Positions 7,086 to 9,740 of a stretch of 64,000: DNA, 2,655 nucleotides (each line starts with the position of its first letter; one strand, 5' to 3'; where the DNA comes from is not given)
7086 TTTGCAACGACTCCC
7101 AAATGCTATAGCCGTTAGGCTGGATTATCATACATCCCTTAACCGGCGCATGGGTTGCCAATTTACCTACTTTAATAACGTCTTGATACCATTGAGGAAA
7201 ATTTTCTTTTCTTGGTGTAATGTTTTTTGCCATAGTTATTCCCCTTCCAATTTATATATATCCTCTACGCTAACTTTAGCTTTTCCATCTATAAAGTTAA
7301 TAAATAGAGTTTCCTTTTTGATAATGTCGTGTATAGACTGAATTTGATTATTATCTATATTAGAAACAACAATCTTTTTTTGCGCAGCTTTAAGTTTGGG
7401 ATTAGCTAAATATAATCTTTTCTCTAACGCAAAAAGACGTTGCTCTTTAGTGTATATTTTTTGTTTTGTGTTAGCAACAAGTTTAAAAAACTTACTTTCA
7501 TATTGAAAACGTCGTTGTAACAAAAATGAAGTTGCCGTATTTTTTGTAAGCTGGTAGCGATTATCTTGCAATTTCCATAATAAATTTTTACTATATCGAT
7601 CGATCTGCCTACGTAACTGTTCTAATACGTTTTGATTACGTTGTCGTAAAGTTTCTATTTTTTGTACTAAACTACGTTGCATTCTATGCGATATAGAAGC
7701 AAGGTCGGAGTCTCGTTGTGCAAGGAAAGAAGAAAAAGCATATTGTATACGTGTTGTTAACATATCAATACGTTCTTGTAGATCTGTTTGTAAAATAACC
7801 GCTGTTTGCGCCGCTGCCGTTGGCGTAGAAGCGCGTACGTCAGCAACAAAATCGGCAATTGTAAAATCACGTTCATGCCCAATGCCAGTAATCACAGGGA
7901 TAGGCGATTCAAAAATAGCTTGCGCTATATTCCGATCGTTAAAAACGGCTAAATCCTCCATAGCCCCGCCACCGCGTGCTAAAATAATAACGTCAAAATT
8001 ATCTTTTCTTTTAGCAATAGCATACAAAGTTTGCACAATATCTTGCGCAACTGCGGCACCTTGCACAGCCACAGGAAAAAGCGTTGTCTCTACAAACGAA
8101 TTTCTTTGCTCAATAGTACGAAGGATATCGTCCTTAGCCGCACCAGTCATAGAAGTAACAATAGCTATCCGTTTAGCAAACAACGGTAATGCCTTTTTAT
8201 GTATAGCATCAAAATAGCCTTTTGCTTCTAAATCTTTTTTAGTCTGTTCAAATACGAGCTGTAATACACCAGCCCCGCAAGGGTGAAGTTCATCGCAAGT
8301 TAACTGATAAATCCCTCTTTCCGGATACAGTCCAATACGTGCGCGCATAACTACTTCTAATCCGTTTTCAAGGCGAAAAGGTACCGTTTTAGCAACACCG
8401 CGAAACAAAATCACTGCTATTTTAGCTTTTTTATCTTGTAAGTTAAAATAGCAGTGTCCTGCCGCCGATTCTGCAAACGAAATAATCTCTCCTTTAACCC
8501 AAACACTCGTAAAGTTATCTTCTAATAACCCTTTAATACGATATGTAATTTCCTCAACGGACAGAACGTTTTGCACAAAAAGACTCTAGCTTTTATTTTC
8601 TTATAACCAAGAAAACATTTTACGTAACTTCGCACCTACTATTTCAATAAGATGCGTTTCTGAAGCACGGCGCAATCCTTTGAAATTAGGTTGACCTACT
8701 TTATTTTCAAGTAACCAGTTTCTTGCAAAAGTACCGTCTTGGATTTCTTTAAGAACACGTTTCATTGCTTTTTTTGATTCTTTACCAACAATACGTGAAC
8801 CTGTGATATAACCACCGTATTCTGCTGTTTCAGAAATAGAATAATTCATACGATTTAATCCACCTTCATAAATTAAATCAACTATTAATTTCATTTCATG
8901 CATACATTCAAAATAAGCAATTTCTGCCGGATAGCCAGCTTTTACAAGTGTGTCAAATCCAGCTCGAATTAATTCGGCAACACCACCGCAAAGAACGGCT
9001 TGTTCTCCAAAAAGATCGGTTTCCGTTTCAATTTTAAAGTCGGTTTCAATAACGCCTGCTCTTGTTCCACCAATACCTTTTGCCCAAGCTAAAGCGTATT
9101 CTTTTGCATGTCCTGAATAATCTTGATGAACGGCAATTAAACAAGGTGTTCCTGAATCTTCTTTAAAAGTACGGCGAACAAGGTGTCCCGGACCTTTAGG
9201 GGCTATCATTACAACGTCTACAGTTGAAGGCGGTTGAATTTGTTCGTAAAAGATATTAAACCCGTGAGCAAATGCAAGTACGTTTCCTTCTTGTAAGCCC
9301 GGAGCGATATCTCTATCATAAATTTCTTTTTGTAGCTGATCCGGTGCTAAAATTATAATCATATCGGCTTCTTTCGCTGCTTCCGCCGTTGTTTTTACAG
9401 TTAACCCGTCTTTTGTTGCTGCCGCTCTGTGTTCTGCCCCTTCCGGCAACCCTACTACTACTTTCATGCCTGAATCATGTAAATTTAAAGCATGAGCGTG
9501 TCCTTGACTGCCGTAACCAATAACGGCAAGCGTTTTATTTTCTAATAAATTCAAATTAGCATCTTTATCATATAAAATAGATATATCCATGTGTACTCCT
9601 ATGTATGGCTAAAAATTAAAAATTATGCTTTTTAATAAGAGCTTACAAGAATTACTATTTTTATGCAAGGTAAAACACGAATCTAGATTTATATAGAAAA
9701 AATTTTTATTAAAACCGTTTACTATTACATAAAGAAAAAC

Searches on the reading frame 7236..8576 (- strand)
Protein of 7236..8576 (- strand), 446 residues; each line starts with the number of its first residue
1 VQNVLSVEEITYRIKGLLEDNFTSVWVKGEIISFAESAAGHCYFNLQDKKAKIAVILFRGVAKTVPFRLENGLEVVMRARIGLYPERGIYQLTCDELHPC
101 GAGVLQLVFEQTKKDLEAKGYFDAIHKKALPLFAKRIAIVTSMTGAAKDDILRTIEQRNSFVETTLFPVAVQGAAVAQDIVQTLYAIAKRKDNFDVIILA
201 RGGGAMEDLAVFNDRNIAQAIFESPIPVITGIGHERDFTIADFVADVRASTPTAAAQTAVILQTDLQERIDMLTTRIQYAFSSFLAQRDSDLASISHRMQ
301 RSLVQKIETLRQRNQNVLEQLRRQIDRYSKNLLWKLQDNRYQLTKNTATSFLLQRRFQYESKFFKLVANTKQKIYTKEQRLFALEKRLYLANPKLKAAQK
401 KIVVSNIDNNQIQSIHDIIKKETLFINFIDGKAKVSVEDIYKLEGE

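Call 70: search_protein_families(library=pfam, proteins=[window:7236-8576:-])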
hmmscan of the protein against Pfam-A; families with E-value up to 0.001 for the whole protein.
window:7236-8576:- (446 aa): 3 families
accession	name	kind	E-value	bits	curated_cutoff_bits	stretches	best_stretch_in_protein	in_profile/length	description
PF02601.20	Exonuc_VII_L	-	5.2e-77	259.8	35.9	1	121-435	1-314/315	Exonuclease VII, large subunit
PF13742.12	tRNA_anti_2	-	1.8e-27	95.9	27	1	5-97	1-94/95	OB-fold nucleic acid binding domain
PF01336.31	tRNA_anti-codon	-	8.4e-08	32.5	27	1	25-98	1-73/75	OB-fold nucleic acid binding domain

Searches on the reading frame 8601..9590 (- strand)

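Call 70: search_protein_families(library=pfam, proteins=[window:8601-9590:-])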
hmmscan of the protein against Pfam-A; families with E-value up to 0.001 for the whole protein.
window:8601-9590:- (329 aa): 5 families
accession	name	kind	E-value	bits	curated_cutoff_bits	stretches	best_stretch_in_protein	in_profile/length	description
PF07991.19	KARI_N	-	5.1e-74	247.8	20.6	1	16-179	2-165/165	Acetohydroxy acid isomeroreductase, NADPH-binding domain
PF01450.25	KARI_C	-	3.2e-61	206.3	29.1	1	185-328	1-144/144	Ketol-acid reductoisomerase, C-terminal domain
PF02826.25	2-Hacid_dh_C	-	4.8e-07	29.8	25.1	1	12-85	30-102/178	D-isomer specific 2-hydroxyacid dehydrogenase, NAD binding domain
PF03807.23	F420_oxidored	-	7.6e-07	30.1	21.6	1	21-83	2-68/94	NADP oxidoreductase coenzyme F420-dependent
PF03446.21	NAD_binding_2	-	2.1e-05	25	21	1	21-105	2-89/161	NAD binding domain of 6-phosphogluconate dehydrogenase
